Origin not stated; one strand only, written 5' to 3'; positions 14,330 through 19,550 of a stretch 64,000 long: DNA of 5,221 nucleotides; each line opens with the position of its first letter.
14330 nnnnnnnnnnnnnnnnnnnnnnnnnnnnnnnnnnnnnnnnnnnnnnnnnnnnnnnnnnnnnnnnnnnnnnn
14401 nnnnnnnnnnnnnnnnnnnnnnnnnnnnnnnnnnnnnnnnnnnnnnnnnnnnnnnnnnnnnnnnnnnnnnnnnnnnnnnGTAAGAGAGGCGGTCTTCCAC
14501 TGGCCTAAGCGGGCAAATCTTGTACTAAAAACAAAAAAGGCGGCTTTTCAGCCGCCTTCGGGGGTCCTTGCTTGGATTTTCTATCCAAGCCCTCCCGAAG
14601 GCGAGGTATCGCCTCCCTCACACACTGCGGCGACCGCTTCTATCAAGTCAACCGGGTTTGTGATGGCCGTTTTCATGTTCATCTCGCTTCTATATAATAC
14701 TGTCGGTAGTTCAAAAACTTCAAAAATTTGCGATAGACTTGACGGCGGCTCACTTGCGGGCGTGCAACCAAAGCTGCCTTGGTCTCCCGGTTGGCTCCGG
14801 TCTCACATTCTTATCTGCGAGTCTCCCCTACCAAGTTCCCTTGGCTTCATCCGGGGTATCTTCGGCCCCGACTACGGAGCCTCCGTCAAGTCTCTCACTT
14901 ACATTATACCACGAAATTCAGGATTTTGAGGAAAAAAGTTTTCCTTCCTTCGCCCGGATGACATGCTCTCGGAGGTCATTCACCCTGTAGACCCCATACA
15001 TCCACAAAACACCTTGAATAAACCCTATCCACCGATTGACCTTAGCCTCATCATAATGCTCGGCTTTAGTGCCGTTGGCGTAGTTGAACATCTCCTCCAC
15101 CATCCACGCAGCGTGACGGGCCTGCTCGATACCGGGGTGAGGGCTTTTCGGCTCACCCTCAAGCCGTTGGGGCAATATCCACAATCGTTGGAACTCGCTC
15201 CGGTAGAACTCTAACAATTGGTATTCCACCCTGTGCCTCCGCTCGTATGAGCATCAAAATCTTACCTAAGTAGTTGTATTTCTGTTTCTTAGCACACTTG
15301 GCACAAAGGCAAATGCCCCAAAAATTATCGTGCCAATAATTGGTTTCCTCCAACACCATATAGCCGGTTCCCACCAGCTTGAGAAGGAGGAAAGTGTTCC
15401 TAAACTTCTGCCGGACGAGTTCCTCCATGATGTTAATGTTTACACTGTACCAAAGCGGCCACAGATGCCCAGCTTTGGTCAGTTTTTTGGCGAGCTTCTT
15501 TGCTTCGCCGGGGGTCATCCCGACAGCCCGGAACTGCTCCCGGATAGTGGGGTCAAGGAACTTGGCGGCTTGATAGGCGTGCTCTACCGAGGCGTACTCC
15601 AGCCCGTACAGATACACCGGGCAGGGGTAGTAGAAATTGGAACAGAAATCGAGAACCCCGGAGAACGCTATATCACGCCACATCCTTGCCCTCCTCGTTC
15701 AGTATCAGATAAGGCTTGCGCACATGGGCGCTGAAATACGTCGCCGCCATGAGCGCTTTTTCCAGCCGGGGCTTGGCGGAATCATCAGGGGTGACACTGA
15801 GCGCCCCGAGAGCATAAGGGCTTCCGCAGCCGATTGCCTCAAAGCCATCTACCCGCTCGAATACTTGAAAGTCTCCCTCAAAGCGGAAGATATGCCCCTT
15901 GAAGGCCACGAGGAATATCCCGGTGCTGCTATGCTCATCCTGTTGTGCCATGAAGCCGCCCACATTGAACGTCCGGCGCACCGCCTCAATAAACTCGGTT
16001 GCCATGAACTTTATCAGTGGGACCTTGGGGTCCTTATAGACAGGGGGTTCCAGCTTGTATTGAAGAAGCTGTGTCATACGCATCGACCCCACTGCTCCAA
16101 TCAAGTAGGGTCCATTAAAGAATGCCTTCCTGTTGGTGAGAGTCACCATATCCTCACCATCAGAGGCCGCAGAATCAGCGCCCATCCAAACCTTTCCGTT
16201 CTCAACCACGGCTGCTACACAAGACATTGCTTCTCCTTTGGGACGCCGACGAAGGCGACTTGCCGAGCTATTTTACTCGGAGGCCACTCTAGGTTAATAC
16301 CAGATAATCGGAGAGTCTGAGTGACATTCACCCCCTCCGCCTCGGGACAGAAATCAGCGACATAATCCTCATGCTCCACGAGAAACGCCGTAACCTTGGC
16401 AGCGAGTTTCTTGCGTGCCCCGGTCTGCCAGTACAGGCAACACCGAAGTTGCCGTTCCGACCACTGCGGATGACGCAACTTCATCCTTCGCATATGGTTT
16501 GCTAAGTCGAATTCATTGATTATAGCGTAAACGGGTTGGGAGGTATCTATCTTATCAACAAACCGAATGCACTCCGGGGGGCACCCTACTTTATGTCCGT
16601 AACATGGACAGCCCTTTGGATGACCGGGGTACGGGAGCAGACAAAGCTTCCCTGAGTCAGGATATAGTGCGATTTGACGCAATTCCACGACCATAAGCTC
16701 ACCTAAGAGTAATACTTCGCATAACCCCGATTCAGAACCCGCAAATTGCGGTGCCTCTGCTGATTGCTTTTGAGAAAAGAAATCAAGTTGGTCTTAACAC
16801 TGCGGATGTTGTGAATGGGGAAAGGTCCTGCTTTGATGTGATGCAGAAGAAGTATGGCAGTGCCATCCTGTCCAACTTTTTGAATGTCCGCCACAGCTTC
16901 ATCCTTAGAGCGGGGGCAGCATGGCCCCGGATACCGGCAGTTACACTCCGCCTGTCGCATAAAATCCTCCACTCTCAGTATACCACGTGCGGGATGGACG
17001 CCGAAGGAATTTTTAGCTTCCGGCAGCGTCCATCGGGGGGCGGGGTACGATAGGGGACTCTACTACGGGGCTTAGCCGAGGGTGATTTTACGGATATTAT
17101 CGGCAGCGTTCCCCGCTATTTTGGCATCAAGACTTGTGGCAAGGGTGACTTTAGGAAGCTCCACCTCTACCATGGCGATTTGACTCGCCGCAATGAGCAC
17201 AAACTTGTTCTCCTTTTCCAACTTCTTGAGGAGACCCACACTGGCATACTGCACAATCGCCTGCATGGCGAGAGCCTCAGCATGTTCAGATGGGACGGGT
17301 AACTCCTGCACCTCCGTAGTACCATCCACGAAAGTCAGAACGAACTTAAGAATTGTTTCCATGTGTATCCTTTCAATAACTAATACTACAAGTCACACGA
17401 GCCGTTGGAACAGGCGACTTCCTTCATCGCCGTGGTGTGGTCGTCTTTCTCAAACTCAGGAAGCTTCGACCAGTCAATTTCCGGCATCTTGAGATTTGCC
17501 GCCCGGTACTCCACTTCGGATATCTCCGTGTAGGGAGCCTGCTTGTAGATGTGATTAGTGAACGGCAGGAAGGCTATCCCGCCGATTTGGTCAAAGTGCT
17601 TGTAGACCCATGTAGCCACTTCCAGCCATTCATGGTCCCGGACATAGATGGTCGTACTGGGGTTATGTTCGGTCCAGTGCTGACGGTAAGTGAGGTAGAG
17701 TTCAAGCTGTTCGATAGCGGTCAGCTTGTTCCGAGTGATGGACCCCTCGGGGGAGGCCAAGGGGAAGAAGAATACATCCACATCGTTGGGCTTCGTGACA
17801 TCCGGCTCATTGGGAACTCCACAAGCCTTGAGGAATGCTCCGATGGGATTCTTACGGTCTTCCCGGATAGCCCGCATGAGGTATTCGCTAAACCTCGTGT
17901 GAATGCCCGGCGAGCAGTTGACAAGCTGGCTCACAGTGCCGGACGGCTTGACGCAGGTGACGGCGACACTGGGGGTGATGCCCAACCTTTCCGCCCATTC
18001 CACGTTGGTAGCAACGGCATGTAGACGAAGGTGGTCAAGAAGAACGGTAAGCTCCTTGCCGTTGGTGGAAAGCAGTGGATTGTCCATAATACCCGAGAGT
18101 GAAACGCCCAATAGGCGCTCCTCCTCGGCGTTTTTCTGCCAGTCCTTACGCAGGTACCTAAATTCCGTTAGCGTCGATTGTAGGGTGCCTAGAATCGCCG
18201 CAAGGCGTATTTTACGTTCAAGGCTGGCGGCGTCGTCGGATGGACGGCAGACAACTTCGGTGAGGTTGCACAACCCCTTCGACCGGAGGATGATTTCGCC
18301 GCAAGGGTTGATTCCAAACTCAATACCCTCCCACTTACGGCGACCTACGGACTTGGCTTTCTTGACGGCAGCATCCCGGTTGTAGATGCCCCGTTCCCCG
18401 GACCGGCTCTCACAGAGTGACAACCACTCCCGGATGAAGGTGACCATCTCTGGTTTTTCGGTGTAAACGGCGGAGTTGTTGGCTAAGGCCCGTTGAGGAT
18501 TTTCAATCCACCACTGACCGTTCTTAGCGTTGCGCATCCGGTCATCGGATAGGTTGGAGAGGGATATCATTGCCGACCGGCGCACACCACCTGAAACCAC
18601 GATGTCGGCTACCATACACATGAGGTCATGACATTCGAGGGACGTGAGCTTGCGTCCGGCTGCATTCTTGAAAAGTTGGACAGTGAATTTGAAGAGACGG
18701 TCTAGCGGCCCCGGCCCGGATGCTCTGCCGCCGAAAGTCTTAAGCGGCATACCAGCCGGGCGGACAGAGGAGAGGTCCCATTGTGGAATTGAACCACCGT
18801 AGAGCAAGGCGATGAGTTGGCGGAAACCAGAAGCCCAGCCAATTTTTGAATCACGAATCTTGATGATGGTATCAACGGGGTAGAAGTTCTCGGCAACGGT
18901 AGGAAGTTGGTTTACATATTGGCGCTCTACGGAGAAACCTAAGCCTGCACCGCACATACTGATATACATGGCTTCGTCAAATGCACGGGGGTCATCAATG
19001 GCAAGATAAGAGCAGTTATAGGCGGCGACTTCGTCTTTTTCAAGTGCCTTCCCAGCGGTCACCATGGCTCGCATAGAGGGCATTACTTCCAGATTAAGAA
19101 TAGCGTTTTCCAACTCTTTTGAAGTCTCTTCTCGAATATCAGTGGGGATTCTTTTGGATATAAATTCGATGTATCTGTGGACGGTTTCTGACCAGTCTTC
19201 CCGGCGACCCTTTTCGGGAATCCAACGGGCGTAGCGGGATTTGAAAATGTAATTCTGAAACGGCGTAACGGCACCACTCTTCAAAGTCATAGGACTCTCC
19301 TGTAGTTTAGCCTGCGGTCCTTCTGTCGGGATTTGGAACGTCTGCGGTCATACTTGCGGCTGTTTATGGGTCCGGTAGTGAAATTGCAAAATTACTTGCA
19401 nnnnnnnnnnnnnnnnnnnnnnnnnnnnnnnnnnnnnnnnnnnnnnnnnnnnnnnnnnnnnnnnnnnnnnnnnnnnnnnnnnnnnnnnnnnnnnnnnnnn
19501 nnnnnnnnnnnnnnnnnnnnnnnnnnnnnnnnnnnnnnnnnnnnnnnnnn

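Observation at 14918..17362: NADAR / HslV-like Ntn hydrolase / Cys-rich protein cluster: possible ADP-ribose-processing or counter-defence operon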

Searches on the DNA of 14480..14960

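Call 87: search_rna_families(source=window, start=14480, end=14960, threshold=evalue, max_evalue=1)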
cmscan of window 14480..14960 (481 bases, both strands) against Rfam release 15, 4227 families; matches with E-value up to 1: 4.
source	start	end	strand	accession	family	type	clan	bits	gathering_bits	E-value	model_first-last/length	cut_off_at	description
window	14504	14558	+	RF02844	RefA9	Gene; antisense;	-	27.3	49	0.041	1-64/64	no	Enterococcus sRNA A9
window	14531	14667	-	RF01408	sraL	Gene; sRNA;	-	21.5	39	0.011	1-142/142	no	sraL Hfq binding RNA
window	14492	14557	+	RF02059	STnc50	Gene; sRNA;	-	20.4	55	0.65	5-73/84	no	Salmonella enterica sRNA STnc40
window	14740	14894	-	RF02041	HOTTIP_2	Gene; lncRNA;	-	13.4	80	0.026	229-374/374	no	HOXA transcript at the distal tip, conserved region 2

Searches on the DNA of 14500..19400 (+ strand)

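Call 6: search_dna_similar(query=window:14500-19400:+, collection=phages, mode=distant, max_rows=25)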
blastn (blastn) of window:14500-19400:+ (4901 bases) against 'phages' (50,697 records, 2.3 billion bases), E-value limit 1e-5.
Records with a match: 130; places in all: 130; records where one place covers at least 80% of the query: 0.
Best place of each record, by identity: 60-80% 130.
By first word of the organism name: Streptomyces 90; Pseudomonas 15; Roseobacter 10; Vibrio 4; Rhizobium 3; Lentibacter 2; Xanthomonas 2; Puniceispirillum 2; Caudoviricetes 1; Variovorax 1.
By host as written in the record: Streptomyces griseus ATCC 10137 39; Streptomyces lividans JI 1326 27; Streptomyces sanglieri UNT16F27A 6; - 5; Pseudomonas aeruginosa 5; Streptomyces viridochromogenes DSM40736 4; Streptomyces mirabilis NRRL B-2400 3; Pseudomonas aeruginosa PA14 3; and 23 more.
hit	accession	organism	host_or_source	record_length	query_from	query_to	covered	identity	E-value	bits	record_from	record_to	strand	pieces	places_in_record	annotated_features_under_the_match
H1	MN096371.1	Streptomyces phage Braelyn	Streptomyces griseus ATCC 10137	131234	3032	4603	27%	63.5%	4e-14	152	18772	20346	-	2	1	41: ribonucleotide reductase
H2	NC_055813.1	Streptomyces phage Braelyn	Streptomyces griseus ATCC 10137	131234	3032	4603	27%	63.5%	4e-14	152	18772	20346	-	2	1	41: ribonucleotide reductase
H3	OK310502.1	Streptomyces phage Bartholomune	Streptomyces lividans JI 1326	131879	3032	4603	27%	63.4%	5e-13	148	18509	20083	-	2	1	41: ribonucleotide reductase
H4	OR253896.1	Streptomyces phage Persimmon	Streptomyces lividans JI 1326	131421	3032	4603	27%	63.4%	5e-13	148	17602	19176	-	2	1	38: ribonucleotide reductase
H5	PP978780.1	Streptomyces phage WhereRU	Streptomyces lividans JI 1326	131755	3032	4603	27%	63.4%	5e-13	148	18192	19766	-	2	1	39: ribonucleotide reductase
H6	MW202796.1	Caudoviricetes sp.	Manatee Spring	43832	3578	4605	21%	63.7%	4e-33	150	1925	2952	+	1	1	rnr iI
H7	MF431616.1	Lentibacter phage vB_LenP_ICBM2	Lentibacter sp. SH36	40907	3614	4605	20%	63.4%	2e-25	125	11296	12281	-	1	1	cobalamin dependent ribonucleotide reductase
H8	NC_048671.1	Lentibacter phage vB_LenP_ICBM2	Lentibacter sp. SH36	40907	3614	4605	20%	63.4%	2e-25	125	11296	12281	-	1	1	ribonucleotide reductase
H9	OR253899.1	Streptomyces phage Liandry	Streptomyces lividans JI 1326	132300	3031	4603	20%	64.1%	3e-15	162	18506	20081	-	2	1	41: ribonucleotide reductase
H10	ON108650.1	Streptomyces phage Squillium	Streptomyces lividans JI 1326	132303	3032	4603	20%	64.0%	3e-15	166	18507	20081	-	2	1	41: ribonucleotide reductase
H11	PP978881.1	Streptomyces phage Navo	Streptomyces lividans JI 1326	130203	3032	4603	20%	64.0%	3e-15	156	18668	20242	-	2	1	40: ribonucleotide reductase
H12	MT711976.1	Streptomyces phage Coruscant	Streptomyces venezuelae ATCC 10712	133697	3031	4602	20%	64.3%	3e-15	162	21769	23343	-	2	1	ribonucleotide reductase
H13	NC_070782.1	Streptomyces phage Coruscant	Streptomyces venezuelae ATCC 10712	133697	3031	4602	20%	64.3%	3e-15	162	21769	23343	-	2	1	ribonucleotide reductase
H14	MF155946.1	Streptomyces phage Mildred21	Streptomyces viridochromogenes DSM40736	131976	3032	4603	19%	65.2%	1e-20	203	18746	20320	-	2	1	ribonucleotide reductase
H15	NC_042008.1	Streptomyces phage Mildred21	Streptomyces viridochromogenes DSM40736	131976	3032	4603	19%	65.2%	1e-20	203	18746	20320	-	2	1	ribonucleotide reductase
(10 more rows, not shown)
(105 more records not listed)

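Call 92: search_rna_families(sources=[L014, L011, L015], threshold=gathering)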
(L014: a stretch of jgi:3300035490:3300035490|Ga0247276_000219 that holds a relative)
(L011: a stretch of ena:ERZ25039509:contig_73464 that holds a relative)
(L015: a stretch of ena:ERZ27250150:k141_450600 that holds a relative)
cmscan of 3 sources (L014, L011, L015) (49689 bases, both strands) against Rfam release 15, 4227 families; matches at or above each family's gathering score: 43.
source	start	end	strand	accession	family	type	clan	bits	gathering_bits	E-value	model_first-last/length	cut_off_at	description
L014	13849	14162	+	RF00010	RNaseP_bact_a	Gene; ribozyme;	CL00002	187.7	100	3.3e-59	1-367/367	no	Bacterial RNase P class A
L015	13850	14163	+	RF00010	RNaseP_bact_a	Gene; ribozyme;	CL00002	187.7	100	3.3e-59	1-367/367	no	Bacterial RNase P class A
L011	14518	14869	+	RF00023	tmRNA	Gene;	CL00001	137.1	47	1.2e-53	1-374/374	no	transfer-messenger RNA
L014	13067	13420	+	RF00023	tmRNA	Gene;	CL00001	116.9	47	4e-45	1-374/374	no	transfer-messenger RNA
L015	13068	13421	+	RF00023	tmRNA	Gene;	CL00001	116.4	47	6.5e-45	1-374/374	no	transfer-messenger RNA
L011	9611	9682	+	RF00005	tRNA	Gene; tRNA;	CL00001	69.1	29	4.4e-13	1-71/71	no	tRNA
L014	10020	10092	+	RF00005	tRNA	Gene; tRNA;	CL00001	67.8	29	9.8e-13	1-71/71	no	tRNA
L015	10020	10092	+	RF00005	tRNA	Gene; tRNA;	CL00001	67.8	29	9.8e-13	1-71/71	no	tRNA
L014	10863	10935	+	RF00005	tRNA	Gene; tRNA;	CL00001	67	29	1.7e-12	1-71/71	no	tRNA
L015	10863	10935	+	RF00005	tRNA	Gene; tRNA;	CL00001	67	29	1.7e-12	1-71/71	no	tRNA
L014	10179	10252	+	RF00005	tRNA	Gene; tRNA;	CL00001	66.6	29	2.1e-12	1-71/71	no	tRNA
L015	10179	10252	+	RF00005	tRNA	Gene; tRNA;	CL00001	66.6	29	2.1e-12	1-71/71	no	tRNA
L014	11818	11890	+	RF00005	tRNA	Gene; tRNA;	CL00001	66.2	29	2.8e-12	1-71/71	no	tRNA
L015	11818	11890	+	RF00005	tRNA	Gene; tRNA;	CL00001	66.2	29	2.8e-12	1-71/71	no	tRNA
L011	11572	11644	+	RF00005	tRNA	Gene; tRNA;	CL00001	65.2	29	4.9e-12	1-71/71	no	tRNA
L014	12469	12540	+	RF00005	tRNA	Gene; tRNA;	CL00001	63.7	29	1.3e-11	1-71/71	no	tRNA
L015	12470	12541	+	RF00005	tRNA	Gene; tRNA;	CL00001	63.7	29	1.3e-11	1-71/71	no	tRNA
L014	12388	12459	+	RF00005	tRNA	Gene; tRNA;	CL00001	63.3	29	1.7e-11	1-71/71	no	tRNA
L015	12389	12460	+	RF00005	tRNA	Gene; tRNA;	CL00001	63.3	29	1.7e-11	1-71/71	no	tRNA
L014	11477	11549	+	RF00005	tRNA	Gene; tRNA;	CL00001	63.2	29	1.8e-11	1-71/71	no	tRNA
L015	11477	11549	+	RF00005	tRNA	Gene; tRNA;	CL00001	63.2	29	1.8e-11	1-71/71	no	tRNA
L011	9773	9844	+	RF00005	tRNA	Gene; tRNA;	CL00001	62.1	29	3.7e-11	1-71/71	no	tRNA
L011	9986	10056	+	RF00005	tRNA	Gene; tRNA;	CL00001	60.9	29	8e-11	1-71/71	no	tRNA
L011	12970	13043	+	RF00005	tRNA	Gene; tRNA;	CL00001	59.9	29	1.4e-10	1-71/71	no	tRNA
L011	15806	15879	+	RF00005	tRNA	Gene; tRNA;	CL00001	59.8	29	1.5e-10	1-71/71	no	tRNA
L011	11012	11083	+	RF00005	tRNA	Gene; tRNA;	CL00001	59.8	29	1.6e-10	1-71/71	no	tRNA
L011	10456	10527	+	RF00005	tRNA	Gene; tRNA;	CL00001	57.5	29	6.6e-10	1-71/71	no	tRNA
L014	11102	11172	+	RF00005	tRNA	Gene; tRNA;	CL00001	57.2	29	8.2e-10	1-71/71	no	tRNA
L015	11102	11172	+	RF00005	tRNA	Gene; tRNA;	CL00001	57.2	29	8.2e-10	1-71/71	no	tRNA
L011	11872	11947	+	RF00005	tRNA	Gene; tRNA;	CL00001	56.9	29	9.7e-10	1-71/71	no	tRNA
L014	11183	11257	+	RF00005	tRNA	Gene; tRNA;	CL00001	56.8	29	1e-09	1-71/71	no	tRNA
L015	11183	11257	+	RF00005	tRNA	Gene; tRNA;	CL00001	56.8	29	1e-09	1-71/71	no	tRNA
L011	11791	11861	+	RF00005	tRNA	Gene; tRNA;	CL00001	55.3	29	2.7e-09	1-71/71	no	tRNA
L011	11252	11326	+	RF00005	tRNA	Gene; tRNA;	CL00001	54.2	29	5.4e-09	1-71/71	no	tRNA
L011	13571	13643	+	RF00005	tRNA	Gene; tRNA;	CL00001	53.9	29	6.5e-09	1-71/71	no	tRNA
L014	11734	11807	+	RF00005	tRNA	Gene; tRNA;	CL00001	53.3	29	9.5e-09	1-71/71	no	tRNA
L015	11734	11807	+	RF00005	tRNA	Gene; tRNA;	CL00001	53.3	29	9.5e-09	1-71/71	no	tRNA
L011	10601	10672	+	RF00005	tRNA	Gene; tRNA;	CL00001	49.1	29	1.4e-07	1-71/71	no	tRNA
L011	11337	11408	+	RF00005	tRNA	Gene; tRNA;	CL00001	47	29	5.1e-07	1-71/71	no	tRNA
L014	11267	11338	+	RF00005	tRNA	Gene; tRNA;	CL00001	46.9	29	5.4e-07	1-71/71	no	tRNA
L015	11267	11338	+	RF00005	tRNA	Gene; tRNA;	CL00001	46.9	29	5.4e-07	1-71/71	no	tRNA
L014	10482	10552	+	RF00005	tRNA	Gene; tRNA;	CL00001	44.8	29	2.1e-06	1-71/71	no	tRNA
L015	10482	10552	+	RF00005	tRNA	Gene; tRNA;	CL00001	44.8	29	2.1e-06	1-71/71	no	tRNA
